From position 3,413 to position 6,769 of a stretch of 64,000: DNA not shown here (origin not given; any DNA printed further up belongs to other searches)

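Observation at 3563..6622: Monocistronic gene for a 1019-aa secreted, 38-cysteine repeat protein with two C-terminal glycine-zipper segments and no family I can name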

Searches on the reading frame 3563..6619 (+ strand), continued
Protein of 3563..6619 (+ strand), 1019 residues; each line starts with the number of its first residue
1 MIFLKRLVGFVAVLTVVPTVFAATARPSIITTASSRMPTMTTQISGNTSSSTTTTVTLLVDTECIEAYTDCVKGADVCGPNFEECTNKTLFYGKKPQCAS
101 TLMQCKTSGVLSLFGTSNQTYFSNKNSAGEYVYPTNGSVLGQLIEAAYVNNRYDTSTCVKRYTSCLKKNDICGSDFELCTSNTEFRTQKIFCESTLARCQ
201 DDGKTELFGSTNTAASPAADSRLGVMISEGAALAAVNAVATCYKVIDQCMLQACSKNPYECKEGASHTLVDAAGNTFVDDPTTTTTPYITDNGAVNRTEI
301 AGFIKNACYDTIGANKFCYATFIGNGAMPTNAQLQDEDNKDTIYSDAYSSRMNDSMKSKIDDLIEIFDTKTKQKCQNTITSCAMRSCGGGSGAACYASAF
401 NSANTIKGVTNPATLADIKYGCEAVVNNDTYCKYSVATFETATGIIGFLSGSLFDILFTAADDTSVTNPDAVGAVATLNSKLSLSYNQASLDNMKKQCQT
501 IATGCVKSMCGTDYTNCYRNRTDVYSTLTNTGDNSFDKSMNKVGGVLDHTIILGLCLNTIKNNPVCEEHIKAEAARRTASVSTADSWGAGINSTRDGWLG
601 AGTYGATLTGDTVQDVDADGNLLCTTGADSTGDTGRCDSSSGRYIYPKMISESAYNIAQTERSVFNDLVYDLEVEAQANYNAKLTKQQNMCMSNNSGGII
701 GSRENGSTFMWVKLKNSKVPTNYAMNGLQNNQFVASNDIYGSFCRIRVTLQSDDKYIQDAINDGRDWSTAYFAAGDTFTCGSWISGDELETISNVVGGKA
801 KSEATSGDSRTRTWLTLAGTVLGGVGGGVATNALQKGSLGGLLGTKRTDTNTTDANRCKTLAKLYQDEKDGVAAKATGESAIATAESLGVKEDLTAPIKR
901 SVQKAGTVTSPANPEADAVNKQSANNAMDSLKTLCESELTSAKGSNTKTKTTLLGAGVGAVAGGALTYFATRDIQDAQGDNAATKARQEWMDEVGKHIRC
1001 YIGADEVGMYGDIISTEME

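Call 16: find_related_loci(query=A1, collection=genome_contigs, flank=10000)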
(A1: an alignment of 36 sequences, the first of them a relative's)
Query A1 (1019 aa) in genome_contigs; peptide patterns used: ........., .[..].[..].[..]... (x = any residue, [..] = any of these).
250 stretches matched a pattern; 245 encode a relative of the query (tblastn E <= 1e-3); the best 80 are kept; 80 distinct loci.
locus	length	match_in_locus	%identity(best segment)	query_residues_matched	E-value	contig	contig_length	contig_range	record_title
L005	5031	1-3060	65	14-1019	0e+0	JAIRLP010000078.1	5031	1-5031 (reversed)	MAG: Rickettsiales bacterium isolate Cc175_bin55 k119_1689855, whole genome shotgun sequence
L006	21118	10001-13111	61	1-1019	0e+0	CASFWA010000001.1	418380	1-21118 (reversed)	uncultured proteobacterium isolate A86_L4_360360_idba_bin.28 genome assembly, contig: A86_L4_360360_idba_bin.28.fa_scaff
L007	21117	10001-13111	61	1-1019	0e+0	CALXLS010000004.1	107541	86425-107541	MAG: uncultured Alphaproteobacteria bacterium isolate BRZ_DL__bin85 genome assembly, contig: BRZ_DL__NODE_269_length_107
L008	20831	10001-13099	60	1-1019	0e+0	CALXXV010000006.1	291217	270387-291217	MAG: uncultured Alphaproteobacteria bacterium isolate E08__bin46 genome assembly, contig: E08__k127_1716458, whole genom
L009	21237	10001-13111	60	1-1019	0e+0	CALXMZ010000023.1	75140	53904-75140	MAG: uncultured Alphaproteobacteria bacterium isolate E02__bin298 genome assembly, contig: E02__k127_4566882, whole geno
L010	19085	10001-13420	62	1-1019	0e+0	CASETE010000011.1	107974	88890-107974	uncultured proteobacterium isolate SI.O98.metabat-bins.90 genome assembly, contig: SI.O98.metabat-bins.90.fa_k141_226981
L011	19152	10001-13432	62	1-1019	0e+0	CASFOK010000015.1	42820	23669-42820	uncultured proteobacterium isolate SI.B28.metabat-bins.76 genome assembly, contig: SI.B28.metabat-bins.76.fa_k141_344228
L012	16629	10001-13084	59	1-1019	0e+0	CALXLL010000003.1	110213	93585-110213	MAG: uncultured Alphaproteobacteria bacterium isolate BRZ_E__bin176 genome assembly, contig: BRZ_E__NODE_254_length_1102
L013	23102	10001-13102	56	1-1018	0e+0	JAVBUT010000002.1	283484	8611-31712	MAG: Alphaproteobacteria bacterium isolate EPI_MAG_00286 c_000010924762, whole genome shotgun sequence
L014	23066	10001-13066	52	1-1019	0e+0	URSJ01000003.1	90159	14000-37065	uncultured Rickettsiales bacterium isolate UMGS1304 genome assembly, contig: NODE_34_length_90159_cov_7.86945, whole gen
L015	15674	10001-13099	56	1-1019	0e+0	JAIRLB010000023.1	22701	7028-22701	MAG: Rickettsiales bacterium isolate Cc175_bin31 k119_2748618, whole genome shotgun sequence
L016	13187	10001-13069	53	1-1019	0e+0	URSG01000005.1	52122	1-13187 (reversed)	uncultured Rickettsiales bacterium isolate UMGS1303 genome assembly, contig: NODE_58_length_52122_cov_6.336586, whole ge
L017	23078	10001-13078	53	1-1019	0e+0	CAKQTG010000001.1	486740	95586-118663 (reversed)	MAG: uncultured Alphaproteobacteria bacterium isolate REFINED_METABAT215_TOP10_CONTIGS_1500_ASSEMBLY_K77_MERGED__Hadza_M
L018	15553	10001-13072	53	1-1019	0e+0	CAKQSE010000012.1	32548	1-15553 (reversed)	MAG: uncultured Alphaproteobacteria bacterium isolate REFINED_METABAT215_TOP10_CONTIGS_1500_ASSEMBLY_K77_MERGED__Hadza_M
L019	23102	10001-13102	52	1-1019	0e+0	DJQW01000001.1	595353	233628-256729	MAG TPA_asm: Alphaproteobacteria bacterium UBA6376 UBA6376_contig_193, whole genome shotgun sequence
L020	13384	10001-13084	53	1-1019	0e+0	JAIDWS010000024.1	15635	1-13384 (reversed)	MAG: Alphaproteobacteria bacterium isolate SC0372_S2_6 SC0372_S2_6_contig_24, whole genome shotgun sequence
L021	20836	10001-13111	53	1-1019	0e+0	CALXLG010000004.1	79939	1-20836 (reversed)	MAG: uncultured Alphaproteobacteria bacterium isolate BRZ_FN__bin24 genome assembly, contig: BRZ_FN__NODE_301_length_799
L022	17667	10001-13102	52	1-1019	0e+0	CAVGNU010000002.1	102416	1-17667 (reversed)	Bacteroides fragilis isolate H07647-L1_cleanbin_000047 genome assembly, contig: Spades_H07647-L1_contig_71, whole genome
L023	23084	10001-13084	51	1-1019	0e+0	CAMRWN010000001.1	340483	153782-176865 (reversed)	MAG TPA_asm: uncultured Alphaproteobacteria bacterium isolate SRR13573576_bin.40_metawrap_v1.3_MAG genome assembly, cont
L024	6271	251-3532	47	1-1019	0e+0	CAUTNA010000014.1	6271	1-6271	MAG TPA_asm: uncultured Alphaproteobacteria bacterium isolate ERR10228856_bin.23_MetaWRAP_v1.3_MAG genome assembly, cont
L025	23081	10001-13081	51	1-1019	0e+0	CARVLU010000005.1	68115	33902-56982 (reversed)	MAG TPA_asm: uncultured Alphaproteobacteria bacterium isolate MGBC118324 genome assembly, contig: MGBC118324.5, whole ge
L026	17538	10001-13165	50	1-1019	0e+0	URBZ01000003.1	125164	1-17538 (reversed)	uncultured Rickettsiales bacterium isolate UMGS860 genome assembly, contig: NODE_17_length_125164_cov_6.358775, whole ge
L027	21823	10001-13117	49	1-1019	0e+0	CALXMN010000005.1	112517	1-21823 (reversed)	MAG: uncultured Alphaproteobacteria bacterium isolate BRZ_KQ__bin82 genome assembly, contig: BRZ_KQ__NODE_318_length_112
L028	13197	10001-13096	51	1-1019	0e+0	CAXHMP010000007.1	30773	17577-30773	MAG: uncultured Alphaproteobacteria bacterium isolate ena-SAMPLE-TAB-22-03-2024-10:43:23:853-115553 genome assembly, con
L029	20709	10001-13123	51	1-1019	0e+0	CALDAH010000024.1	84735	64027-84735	MAG TPA_asm: uncultured Alphaproteobacteria bacterium isolate SRR4116664_bin.35_CONCOCT_v1.1_MAG genome assembly, contig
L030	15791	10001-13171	50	1-1019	0e+0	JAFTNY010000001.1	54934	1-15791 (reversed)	MAG: Alphaproteobacteria bacterium isolate RGIG3991 Roe_deer_Cecum-4__c11458, whole genome shotgun sequence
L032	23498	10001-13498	53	1-1019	0e+0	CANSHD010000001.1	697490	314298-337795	MAG TPA_asm: uncultured Alphaproteobacteria bacterium isolate SRR15730559_bin.33_metawrap_v1.3_MAG genome assembly, cont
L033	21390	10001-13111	49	1-1019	0e+0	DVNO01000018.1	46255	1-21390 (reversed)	MAG TPA_asm: Candidatus Enterousia avicola isolate CHK136-897 CHK136__C104456_L46255_ERR2241905, whole genome shotgun se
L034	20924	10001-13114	51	1-1019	0e+0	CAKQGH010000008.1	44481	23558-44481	MAG: uncultured Alphaproteobacteria bacterium isolate REFINED_METABAT215_TOP10_CONTIGS_1500_ASSEMBLY_K77_MERGED__Hadza_M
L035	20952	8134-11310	50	1-1019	0e+0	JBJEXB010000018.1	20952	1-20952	MAG: Candidatus Enterousia sp. isolate SARD02_bin.047 NODE_1504_length_20952_cov_6.644207, whole genome shotgun sequence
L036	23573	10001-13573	56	1-1019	0e+0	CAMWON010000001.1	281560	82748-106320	MAG TPA_asm: uncultured Alphaproteobacteria bacterium isolate SRR14411251_bin.18_metawrap_v1.3_MAG genome assembly, cont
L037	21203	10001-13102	49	1-1019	0e+0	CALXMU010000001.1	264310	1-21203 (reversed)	MAG: uncultured Alphaproteobacteria bacterium isolate BRZ_MD__bin57 genome assembly, contig: BRZ_MD__NODE_31_length_2643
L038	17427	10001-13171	49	1-1019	0e+0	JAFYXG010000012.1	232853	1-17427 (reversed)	MAG: Alphaproteobacteria bacterium isolate RGIG7505 Water_buffalos_Colon.Co__c1672322, whole genome shotgun sequence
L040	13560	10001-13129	68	1-1019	0e+0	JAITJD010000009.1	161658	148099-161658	MAG: Rickettsiales bacterium isolate Pcl387_bin15 k119_674204, whole genome shotgun sequence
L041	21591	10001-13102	49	1-1019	0e+0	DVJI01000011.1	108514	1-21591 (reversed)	MAG TPA_asm: Candidatus Enterousia intestinigallinarum isolate ChiGjej3B3-5194 ChiGjej3B3M5__C552858_L108514_SRR6323341,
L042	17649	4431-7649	48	1-1019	0e+0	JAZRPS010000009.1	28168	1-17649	MAG: Candidatus Enterousia sp. isolate T1900045373_YK20190063.MAGScoT_cleanbin_000025 SGB_6863_k141_2510192, whole genom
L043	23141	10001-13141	48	1-1019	0e+0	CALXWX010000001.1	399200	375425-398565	MAG: uncultured Alphaproteobacteria bacterium isolate BRZ_EC__bin9 genome assembly, contig: BRZ_EC__NODE_9_length_399200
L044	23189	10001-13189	48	1-1019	0e+0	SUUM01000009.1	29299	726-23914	MAG: Alphaproteobacteria bacterium isolate SIG46 NODE_8237_length_29299_cov_7.203209, whole genome shotgun sequence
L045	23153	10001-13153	48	1-1019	0e+0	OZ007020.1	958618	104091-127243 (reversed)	MAG: uncultured Alphaproteobacteria bacterium isolate 6730_HET_VAC_contig_11916_metaflye_circ MAG genome assembly, chrom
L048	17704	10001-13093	48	1-1019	0e+0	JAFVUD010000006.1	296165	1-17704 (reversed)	MAG: Alphaproteobacteria bacterium isolate RGIG5397 Sheep_Colon-3__c938145, whole genome shotgun sequence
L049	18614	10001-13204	49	1-1019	0e+0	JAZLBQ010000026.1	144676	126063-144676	MAG: Candidatus Enterousia sp. isolate T1900045063_TC20190056.MAGScoT_cleanbin_000013 SGB_4572_k141_2220103, whole genom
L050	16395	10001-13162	51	1-1019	0e+0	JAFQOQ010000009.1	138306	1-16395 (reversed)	MAG: Alphaproteobacteria bacterium isolate RGIG2010 Goat_Colon-1__c162728, whole genome shotgun sequence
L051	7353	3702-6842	48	1-1019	0e+0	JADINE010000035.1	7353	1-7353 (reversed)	MAG: Candidatus Enterousia excrementavium isolate B1-16210 B1M03__C348342_L7353_SRR9113712, whole genome shotgun sequenc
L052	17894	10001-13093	50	1-1019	0e+0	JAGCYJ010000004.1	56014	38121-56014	MAG: Alphaproteobacteria bacterium isolate RGIG10235 Yak_Rumen-5__c1180006, whole genome shotgun sequence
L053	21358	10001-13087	48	1-1019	0e+0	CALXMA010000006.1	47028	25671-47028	MAG: uncultured Alphaproteobacteria bacterium isolate BRZ_IT__bin13 genome assembly, contig: BRZ_IT__NODE_713_length_470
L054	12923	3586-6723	48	1-1019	0e+0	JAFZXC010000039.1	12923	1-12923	MAG: Alphaproteobacteria bacterium isolate RGIG8177 Water_buffalos_Rumen-3__c1886333, whole genome shotgun sequence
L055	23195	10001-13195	48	1-1019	0e+0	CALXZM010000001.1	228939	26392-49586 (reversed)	MAG: uncultured Alphaproteobacteria bacterium isolate BRZ_LB__bin18 genome assembly, contig: BRZ_LB__NODE_32_length_2289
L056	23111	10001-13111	50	1-1019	0e+0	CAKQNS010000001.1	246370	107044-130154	MAG: uncultured Alphaproteobacteria bacterium isolate REFINED_METABAT215_TOP10_CONTIGS_1500_ASSEMBLY_K77_MERGED__Hadza_M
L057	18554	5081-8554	55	1-1019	0e+0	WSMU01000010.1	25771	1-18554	MAG: Alphaproteobacteria bacterium isolate RACS_032 NODE_535_length_25771_cov_5.946797, whole genome shotgun sequence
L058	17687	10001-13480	53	1-1019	0e+0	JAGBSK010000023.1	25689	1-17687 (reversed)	MAG: Alphaproteobacteria bacterium isolate RGIG9404 Yak_Cecum-1__c444568, whole genome shotgun sequence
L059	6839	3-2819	52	62-1019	0e+0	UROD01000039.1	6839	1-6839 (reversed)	uncultured Rickettsiales bacterium isolate UMGS1180 genome assembly, contig: NODE_2602_length_6839_cov_2.294664, whole g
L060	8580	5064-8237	50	1-1019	0e+0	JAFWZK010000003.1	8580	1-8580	MAG: Alphaproteobacteria bacterium isolate RGIG6210 Sheep_Rectum-2__c78348, whole genome shotgun sequence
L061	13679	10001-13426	53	1-1019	0e+0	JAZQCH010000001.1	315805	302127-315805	MAG: Candidatus Enterousia sp. isolate T1900044638_TS20190104.MAGScoT_cleanbin_000052 SGB_1211_k141_257354, whole genome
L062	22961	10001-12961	48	1-1019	0e+0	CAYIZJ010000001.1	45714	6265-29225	MAG TPA_asm: uncultured Muribaculaceae bacterium isolate ERP123703_co1_23 genome assembly, contig: NODE_735_length_45714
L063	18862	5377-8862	52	1-1019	0e+0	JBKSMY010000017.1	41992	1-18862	MAG: Alphaproteobacteria bacterium isolate KS320-82 k141_2210010, whole genome shotgun sequence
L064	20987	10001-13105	49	1-1019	0e+0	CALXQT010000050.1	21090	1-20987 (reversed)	MAG: uncultured Alphaproteobacteria bacterium isolate E20__bin73 genome assembly, contig: E20__k127_4621757, whole genom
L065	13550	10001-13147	47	1-1019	0e+0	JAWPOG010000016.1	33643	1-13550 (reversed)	MAG: Alphaproteobacteria bacterium isolate KV104-158 k141_1082004, whole genome shotgun sequence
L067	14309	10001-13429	51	1-1019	0e+0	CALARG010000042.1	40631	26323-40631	MAG TPA_asm: uncultured Alphaproteobacteria bacterium isolate SRR6425825_bin.15_CONCOCT_v1.1_MAG genome assembly, contig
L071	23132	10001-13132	46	1-1019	0e+0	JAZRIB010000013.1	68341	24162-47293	MAG: Candidatus Enterousia sp. isolate T1900045477_YK20190171.MAGScoT_cleanbin_000036 SGB_7287_k141_3629211, whole genom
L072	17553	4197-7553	53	1-1019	0e+0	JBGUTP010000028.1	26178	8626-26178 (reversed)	MAG: Candidatus Enterousia sp. isolate fecal_MAG_67 fecal_MAG_67_contig_0028, whole genome shotgun sequence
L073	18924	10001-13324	51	1-1019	0e+0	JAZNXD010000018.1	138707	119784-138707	MAG: Candidatus Enterousia sp. isolate T1900044780_TS20190246.MAGScoT_cleanbin_000045 SGB_2551_k141_3113111, whole genom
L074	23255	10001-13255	45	1-1019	0e+0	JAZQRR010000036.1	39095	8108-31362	MAG: Candidatus Enterousia sp. isolate T1900045224_TC20190220.MAGScoT_cleanbin_000015 SGB_5385_k141_3663932, whole genom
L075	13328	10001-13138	46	1-1019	0e+0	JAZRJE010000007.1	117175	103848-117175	MAG: Candidatus Enterousia sp. isolate T1900045469_YK20190160.MAGScoT_cleanbin_000038 SGB_7227_k141_288938, whole genome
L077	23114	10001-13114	47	1-1019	0e+0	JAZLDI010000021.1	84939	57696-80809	MAG: Candidatus Enterousia sp. isolate T1900045038_TC20190031.MAGScoT_cleanbin_000032 SGB_4470_k141_196089, whole genome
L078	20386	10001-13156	50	1-1019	0e+0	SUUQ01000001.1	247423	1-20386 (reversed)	MAG: Alphaproteobacteria bacterium isolate SIG50 NODE_553_length_247423_cov_7.004432, whole genome shotgun sequence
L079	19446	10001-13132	47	1-1019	0e+0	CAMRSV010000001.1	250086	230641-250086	MAG TPA_asm: uncultured Alphaproteobacteria bacterium isolate SRR13573580_bin.22_metawrap_v1.3_MAG genome assembly, cont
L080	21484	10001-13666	51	1-1019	0e+0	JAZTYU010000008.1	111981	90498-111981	MAG: Candidatus Enterousia sp. isolate T1900045325_YK20190014.MAGScoT_cleanbin_000039 SGB_6437_k141_2782097, whole genom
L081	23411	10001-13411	50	1-1019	0e+0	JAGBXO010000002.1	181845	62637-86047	MAG: Alphaproteobacteria bacterium isolate RGIG9538 Yak_Colon-2__c86983, whole genome shotgun sequence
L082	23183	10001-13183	47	1-1019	0e+0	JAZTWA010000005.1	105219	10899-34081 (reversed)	MAG: Candidatus Enterousia sp. isolate T1900045335_YK20190024.MAGScoT_cleanbin_000047 SGB_6593_k141_2338781, whole genom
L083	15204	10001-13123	47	1-1019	0e+0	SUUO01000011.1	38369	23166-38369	MAG: Alphaproteobacteria bacterium isolate SIG48 NODE_5729_length_38369_cov_2.163721, whole genome shotgun sequence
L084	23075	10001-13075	49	24-1019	0e+0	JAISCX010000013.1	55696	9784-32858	MAG: Rickettsiales bacterium isolate Gx485_bin105 k119_4610837, whole genome shotgun sequence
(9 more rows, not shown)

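Call 29: predict_structure(alignment_id=A1)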
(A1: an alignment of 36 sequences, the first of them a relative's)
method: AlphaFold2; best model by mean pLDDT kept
length: 1019 residues; sequences in the alignment: 36
mean_pLDDT: 67.3   pTM: 0.41
mean pLDDT of the five models: 67.3, 64.5, 63.6, 62.2, 59.6
residues with pLDDT >= 90: 3; 70-90: 590; 50-70: 215; < 50: 211
segments of 3 or more residues with pLDDT < 50: 1-58, 519-531, 539-545, 582-610, 695-705, 725-740, 810-812, 814-848, 943-970
pLDDT, mean of each block of 10 residues (from residue 1): 43 41 29 29 31 43 85 84 81 83 85 85 78 85 82 84 85 80 79 81 86 80 84 74 87 84 75 61 52 75 87 85 79 79 88 86 83 86 79 75 74 79 82 73 58 75 58 81 77 75 70 59 40 49 49 62 69 64 41 31 33 59 74 76 75 57 58 61 60 47 50 57 49 45 71 83 76 72 79 79 61 44 32 37 39 79 84 79 79 78 68 73 83 76 37 29 38 58 77 81 81 69
secondary structure, 60 per line:
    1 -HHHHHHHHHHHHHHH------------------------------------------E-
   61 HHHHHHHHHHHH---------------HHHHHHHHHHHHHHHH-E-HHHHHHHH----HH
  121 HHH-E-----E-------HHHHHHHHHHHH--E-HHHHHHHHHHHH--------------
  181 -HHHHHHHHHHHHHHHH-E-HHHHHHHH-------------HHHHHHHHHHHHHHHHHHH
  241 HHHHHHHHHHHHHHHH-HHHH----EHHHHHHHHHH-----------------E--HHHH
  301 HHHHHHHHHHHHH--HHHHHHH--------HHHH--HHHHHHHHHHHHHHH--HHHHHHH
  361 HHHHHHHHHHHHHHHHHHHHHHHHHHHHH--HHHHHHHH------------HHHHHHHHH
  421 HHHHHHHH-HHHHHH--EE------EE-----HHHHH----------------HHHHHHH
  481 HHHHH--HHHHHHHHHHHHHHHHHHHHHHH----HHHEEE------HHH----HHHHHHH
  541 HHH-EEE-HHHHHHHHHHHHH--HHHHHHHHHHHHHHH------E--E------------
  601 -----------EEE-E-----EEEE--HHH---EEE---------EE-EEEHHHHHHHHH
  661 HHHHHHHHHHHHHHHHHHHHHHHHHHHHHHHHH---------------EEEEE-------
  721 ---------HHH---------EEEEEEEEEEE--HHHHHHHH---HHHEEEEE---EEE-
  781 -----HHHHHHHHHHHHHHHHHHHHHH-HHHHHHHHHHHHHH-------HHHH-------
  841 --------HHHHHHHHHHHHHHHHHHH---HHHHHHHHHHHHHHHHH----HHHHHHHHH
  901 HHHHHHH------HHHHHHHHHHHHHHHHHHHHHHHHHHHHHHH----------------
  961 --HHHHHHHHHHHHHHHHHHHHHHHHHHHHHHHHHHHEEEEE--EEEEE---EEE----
elements in order (helices of 4 or more, strands of 3 or more residues): H2-16 H61-72 H88-103 H107-114 H119-123 H139-150 H155-166 H182-197 H201-208 H222-256 H258-261 H267-276 H297-313 H316-322 H331-334 H337-351 H354-389 H392-399 H412-428 H430-435 H453-457 H474-485 H488-510 E518-520 H534-543 E545-547 H549-561 H564-578 E612-614 E622-625 E634-636 E649-651 H652-693 E709-713 E742-752 H755-762 E769-773 E777-779 H786-807 H809-822 H830-833 H849-867 H871-887 H892-907 H914-944 H963-997 E998-1002 E1005-1009 E1013-1015
